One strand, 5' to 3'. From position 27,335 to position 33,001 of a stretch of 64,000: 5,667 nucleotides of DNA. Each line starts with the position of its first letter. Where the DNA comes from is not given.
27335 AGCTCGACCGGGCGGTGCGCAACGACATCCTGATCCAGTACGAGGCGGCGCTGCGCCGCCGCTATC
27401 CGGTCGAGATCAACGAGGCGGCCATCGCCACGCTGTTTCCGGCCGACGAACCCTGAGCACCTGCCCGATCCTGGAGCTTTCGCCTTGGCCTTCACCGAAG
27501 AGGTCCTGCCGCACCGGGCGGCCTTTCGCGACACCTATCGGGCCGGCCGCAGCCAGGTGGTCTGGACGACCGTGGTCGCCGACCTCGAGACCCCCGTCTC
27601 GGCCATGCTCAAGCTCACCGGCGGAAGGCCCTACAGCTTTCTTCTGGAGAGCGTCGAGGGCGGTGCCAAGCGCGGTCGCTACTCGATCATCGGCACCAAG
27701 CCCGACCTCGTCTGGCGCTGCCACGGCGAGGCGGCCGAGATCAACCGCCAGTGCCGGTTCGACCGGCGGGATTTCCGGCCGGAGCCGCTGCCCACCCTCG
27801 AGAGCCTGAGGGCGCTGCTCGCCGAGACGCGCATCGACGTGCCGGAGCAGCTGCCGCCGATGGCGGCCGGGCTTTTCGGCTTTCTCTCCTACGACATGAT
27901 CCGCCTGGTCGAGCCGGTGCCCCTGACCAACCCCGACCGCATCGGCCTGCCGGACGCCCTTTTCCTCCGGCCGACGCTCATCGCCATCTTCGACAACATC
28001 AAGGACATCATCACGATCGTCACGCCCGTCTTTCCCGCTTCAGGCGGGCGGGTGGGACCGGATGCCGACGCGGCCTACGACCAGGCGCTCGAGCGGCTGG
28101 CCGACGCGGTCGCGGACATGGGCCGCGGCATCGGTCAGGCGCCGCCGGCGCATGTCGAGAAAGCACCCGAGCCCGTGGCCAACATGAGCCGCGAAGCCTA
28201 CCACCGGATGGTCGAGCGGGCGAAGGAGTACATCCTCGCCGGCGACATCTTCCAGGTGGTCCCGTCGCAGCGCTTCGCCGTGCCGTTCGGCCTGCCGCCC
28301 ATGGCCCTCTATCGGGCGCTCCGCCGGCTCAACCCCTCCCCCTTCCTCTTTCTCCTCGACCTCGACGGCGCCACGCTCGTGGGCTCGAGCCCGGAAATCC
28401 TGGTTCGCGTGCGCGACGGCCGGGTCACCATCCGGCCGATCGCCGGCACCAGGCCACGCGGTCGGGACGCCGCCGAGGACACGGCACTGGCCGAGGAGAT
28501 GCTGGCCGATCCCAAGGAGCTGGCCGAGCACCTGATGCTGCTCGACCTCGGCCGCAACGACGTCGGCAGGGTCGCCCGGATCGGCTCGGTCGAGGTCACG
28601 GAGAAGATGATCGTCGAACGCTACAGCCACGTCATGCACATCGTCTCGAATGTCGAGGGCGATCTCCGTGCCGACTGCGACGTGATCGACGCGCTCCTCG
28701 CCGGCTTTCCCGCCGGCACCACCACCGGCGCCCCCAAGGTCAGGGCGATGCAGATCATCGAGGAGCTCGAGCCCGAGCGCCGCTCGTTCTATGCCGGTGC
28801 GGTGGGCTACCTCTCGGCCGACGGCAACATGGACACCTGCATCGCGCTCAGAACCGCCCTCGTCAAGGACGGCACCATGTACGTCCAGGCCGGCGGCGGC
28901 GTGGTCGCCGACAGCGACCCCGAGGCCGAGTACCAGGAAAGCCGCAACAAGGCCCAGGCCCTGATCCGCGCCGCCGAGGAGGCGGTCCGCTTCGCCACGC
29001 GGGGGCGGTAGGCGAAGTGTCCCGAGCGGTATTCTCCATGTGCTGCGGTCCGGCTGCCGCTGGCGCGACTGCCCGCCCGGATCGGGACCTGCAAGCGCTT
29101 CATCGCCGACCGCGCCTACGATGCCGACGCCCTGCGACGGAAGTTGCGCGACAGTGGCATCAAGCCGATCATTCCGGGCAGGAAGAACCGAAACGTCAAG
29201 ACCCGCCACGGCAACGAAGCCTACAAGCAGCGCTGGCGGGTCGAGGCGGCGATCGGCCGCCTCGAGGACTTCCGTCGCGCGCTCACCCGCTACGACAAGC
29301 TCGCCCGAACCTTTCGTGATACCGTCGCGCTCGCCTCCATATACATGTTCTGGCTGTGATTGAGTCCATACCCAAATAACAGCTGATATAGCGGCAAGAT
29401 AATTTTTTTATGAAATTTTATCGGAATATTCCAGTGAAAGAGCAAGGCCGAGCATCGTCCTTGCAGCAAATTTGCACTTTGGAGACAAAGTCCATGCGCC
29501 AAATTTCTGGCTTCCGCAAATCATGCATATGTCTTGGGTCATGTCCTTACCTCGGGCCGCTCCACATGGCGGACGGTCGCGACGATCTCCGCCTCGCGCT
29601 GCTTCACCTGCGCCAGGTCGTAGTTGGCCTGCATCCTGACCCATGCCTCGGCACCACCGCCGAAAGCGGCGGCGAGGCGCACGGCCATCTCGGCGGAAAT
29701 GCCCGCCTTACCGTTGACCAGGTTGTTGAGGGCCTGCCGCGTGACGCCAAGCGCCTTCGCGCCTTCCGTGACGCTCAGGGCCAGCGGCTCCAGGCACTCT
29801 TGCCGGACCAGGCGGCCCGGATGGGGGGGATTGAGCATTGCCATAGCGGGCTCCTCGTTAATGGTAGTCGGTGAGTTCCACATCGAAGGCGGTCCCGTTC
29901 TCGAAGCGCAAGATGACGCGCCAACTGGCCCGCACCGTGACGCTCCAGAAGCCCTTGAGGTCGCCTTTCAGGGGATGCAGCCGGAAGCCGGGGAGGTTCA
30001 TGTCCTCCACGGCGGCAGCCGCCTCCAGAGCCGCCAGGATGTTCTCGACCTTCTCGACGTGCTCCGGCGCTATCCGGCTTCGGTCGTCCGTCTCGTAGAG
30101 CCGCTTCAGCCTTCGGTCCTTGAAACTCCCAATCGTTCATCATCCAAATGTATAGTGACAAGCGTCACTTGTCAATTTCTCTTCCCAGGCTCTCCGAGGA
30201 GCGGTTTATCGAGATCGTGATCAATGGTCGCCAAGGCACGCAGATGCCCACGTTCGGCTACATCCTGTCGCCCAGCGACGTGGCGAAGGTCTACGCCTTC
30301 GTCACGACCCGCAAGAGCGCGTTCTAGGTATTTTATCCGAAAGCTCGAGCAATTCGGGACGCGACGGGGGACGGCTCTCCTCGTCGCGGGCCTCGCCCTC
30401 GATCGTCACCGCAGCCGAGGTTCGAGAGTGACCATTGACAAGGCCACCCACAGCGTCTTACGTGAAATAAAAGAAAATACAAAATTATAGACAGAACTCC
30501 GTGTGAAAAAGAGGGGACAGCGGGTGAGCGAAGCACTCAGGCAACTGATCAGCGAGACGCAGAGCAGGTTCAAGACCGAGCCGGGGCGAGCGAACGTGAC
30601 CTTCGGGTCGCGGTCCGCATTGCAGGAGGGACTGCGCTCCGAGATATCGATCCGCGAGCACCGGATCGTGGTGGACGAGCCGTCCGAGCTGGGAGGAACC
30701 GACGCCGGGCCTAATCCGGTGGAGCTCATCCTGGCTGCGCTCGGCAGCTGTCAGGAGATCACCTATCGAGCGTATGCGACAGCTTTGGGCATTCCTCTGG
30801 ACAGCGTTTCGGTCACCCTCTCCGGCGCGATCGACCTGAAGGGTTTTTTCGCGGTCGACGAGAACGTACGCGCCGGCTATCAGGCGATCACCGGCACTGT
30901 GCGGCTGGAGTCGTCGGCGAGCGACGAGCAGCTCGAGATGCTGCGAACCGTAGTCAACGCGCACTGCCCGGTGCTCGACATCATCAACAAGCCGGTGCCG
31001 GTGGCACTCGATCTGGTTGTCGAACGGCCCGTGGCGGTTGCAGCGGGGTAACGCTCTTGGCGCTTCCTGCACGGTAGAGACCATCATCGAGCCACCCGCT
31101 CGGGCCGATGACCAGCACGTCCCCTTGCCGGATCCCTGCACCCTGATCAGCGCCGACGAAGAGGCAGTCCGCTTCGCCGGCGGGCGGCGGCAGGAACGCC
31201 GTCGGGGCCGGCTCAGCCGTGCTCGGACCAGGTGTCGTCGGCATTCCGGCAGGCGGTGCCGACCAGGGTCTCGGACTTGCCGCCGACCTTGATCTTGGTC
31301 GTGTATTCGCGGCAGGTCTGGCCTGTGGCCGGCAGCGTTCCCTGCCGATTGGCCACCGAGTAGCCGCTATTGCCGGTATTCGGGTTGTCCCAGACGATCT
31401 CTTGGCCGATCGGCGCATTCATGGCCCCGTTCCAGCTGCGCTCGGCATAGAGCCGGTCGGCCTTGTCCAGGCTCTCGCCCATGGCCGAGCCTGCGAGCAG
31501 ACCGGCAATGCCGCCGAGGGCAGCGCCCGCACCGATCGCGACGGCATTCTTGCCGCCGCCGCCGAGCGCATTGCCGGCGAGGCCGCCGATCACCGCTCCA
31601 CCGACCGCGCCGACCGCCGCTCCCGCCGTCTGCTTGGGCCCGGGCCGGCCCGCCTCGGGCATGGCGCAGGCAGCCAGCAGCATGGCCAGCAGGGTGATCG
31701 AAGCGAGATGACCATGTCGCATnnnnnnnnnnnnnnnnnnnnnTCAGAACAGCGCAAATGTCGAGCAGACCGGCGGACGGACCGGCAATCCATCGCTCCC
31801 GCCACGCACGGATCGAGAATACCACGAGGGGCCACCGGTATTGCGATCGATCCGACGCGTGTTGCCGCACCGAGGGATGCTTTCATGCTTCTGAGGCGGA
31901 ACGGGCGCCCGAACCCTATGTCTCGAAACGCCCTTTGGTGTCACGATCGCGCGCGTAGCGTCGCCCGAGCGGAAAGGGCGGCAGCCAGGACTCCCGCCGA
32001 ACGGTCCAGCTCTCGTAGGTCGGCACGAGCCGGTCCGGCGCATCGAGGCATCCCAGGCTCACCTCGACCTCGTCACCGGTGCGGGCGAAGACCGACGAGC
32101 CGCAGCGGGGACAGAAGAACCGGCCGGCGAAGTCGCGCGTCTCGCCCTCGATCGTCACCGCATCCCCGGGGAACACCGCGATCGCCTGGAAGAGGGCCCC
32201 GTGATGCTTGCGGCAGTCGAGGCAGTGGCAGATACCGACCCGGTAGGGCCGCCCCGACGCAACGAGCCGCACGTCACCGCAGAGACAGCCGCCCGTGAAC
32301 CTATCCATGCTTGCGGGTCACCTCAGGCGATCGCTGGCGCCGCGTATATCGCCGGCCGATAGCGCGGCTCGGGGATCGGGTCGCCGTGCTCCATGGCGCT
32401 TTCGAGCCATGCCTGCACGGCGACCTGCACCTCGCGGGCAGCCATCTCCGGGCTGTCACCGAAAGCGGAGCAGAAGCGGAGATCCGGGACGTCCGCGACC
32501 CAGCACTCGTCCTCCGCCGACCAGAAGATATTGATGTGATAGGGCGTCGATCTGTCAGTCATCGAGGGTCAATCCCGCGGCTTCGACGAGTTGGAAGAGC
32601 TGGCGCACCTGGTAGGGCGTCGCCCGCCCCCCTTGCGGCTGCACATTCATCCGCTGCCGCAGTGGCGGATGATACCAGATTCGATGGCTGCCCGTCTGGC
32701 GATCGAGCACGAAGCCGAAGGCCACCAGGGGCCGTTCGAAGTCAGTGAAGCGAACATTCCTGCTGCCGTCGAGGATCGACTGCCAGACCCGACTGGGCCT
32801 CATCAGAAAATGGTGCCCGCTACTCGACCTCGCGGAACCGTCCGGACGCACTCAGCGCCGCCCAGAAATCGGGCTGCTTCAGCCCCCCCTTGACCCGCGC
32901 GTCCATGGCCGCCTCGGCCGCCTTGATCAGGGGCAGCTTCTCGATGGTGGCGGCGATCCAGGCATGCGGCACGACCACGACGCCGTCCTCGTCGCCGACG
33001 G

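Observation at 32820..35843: eRF1/Pelota-like (baeRF-type) protein heading a tightly spaced string with an FMN alpha-hydroxyacid oxidase and an RraA-like protein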

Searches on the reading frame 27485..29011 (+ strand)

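Call 47: search_protein_families(library=pfam, proteins=[window:27485-29011:+], max_evalue=0.0001)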
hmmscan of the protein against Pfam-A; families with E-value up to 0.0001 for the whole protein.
window:27485-29011:+ (508 aa): 2 families
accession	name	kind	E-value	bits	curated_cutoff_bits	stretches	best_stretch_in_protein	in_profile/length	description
PF00425.24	Chorismate_bind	-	1e-92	310.8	27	1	236-489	2-257/257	chorismate binding enzyme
PF04715.19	Anth_synt_I_N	-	3.1e-32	112.2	23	1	33-177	1-139/140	Anthranilate synthase component I, N terminal region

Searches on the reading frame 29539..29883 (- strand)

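Call 47: search_protein_families(library=pfam, proteins=[window:29539-29883:-], max_evalue=0.0001)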
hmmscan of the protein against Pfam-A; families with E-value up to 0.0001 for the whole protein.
window:29539-29883:- (114 aa): 2 families
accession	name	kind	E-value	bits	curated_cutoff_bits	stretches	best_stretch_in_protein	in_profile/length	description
PF01381.28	HTH_3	-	9e-10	38.9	23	1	29-75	3-49/55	Helix-turn-helix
PF15943.11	YdaS_toxin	-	4.4e-05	23.7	30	1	42-73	15-46/65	Bacterial toxin YdaS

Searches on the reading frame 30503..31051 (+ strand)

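Call 47: search_protein_families(library=pfam, proteins=[window:30503-31051:+], max_evalue=0.0001)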
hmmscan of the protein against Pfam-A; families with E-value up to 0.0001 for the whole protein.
window:30503-31051:+ (182 aa): 1 family
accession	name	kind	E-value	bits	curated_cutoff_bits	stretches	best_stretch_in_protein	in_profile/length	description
PF02566.24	OsmC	-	6.7e-20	71.8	27.5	1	65-169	1-99/100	OsmC-like protein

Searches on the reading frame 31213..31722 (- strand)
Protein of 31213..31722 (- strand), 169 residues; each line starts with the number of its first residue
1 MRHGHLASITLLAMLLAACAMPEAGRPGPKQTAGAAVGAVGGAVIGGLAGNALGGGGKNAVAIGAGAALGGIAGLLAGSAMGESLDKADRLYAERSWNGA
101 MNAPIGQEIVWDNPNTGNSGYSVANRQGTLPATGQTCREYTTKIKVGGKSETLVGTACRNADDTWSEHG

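Call 47: search_protein_families(library=pfam, proteins=[window:31213-31722:-], max_evalue=0.0001)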
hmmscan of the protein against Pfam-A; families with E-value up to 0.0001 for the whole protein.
window:31213-31722:- (169 aa): 1 family
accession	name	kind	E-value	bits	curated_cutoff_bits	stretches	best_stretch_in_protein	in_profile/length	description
PF16998.10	17kDa_Anti_2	-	1.8e-05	25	26.6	1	109-166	54-109/116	17 kDa outer membrane surface antigen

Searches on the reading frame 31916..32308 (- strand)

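Call 6: search_protein_families(library=pfam, proteins=[window:31916-32308:-], max_evalue=0.1)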
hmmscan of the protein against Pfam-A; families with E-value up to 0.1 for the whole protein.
window:31916-32308:- (130 aa): 4 families
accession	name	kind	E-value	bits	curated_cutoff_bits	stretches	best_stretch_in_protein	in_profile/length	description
PF04828.22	GFA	-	2.5e-22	79.6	24.3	1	4-102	2-113/115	Glutathione-dependent formaldehyde-activating enzyme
PF25164.1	CoiA_N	-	0.0059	16.5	26.3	1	62-80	16-34/50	Competence protein CoiA, N-terminal domain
PF11682.14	Zn_ribbon_11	-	0.029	14.4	24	0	59-77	14-32/37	Probable zinc-ribbon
PF07754.17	HVO_2753_ZBP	-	0.031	14.5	33.2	0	61-77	14-30/46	Small zinc finger protein HVO_2753-like, Zn-binding pocket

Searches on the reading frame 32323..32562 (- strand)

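Call 47: search_protein_families(library=pfam, proteins=[window:32323-32562:-], max_evalue=0.0001)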
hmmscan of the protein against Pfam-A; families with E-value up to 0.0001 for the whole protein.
window:32323-32562:- (79 aa): 2 families
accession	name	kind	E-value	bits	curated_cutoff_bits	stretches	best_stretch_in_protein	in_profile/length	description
PF15919.11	HicB_lk_antitox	-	4.8e-07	30.4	27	1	8-67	1-59/123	HicB_like antitoxin of bacterial toxin-antitoxin system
PF21748.3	UPF0150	-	7.7e-05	23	27.3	1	17-64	17-64/64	UPF0150-like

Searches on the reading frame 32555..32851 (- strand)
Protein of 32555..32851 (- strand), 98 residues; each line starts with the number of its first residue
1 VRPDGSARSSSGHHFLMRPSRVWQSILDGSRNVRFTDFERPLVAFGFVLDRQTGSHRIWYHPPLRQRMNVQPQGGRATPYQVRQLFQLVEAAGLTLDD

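Call 6: search_protein_families(library=pfam, proteins=[window:32555-32851:-], max_evalue=0.1)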
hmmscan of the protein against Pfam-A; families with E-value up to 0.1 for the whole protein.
window:32555-32851:- (98 aa): 1 family
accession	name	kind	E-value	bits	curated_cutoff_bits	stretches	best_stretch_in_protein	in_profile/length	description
PF07927.17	HicA_toxin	-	2.7e-09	37.4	27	1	37-86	3-53/58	HicA toxin of bacterial toxin-antitoxin,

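Call 47: search_protein_families(library=pfam, proteins=[window:32555-32803:-], max_evalue=0.0001)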
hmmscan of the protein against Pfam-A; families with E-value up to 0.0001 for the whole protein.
window:32555-32803:- (82 aa): 1 family
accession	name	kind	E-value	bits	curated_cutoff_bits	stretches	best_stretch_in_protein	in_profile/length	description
PF07927.17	HicA_toxin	-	4.5e-09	36.7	27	1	21-70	3-53/58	HicA toxin of bacterial toxin-antitoxin,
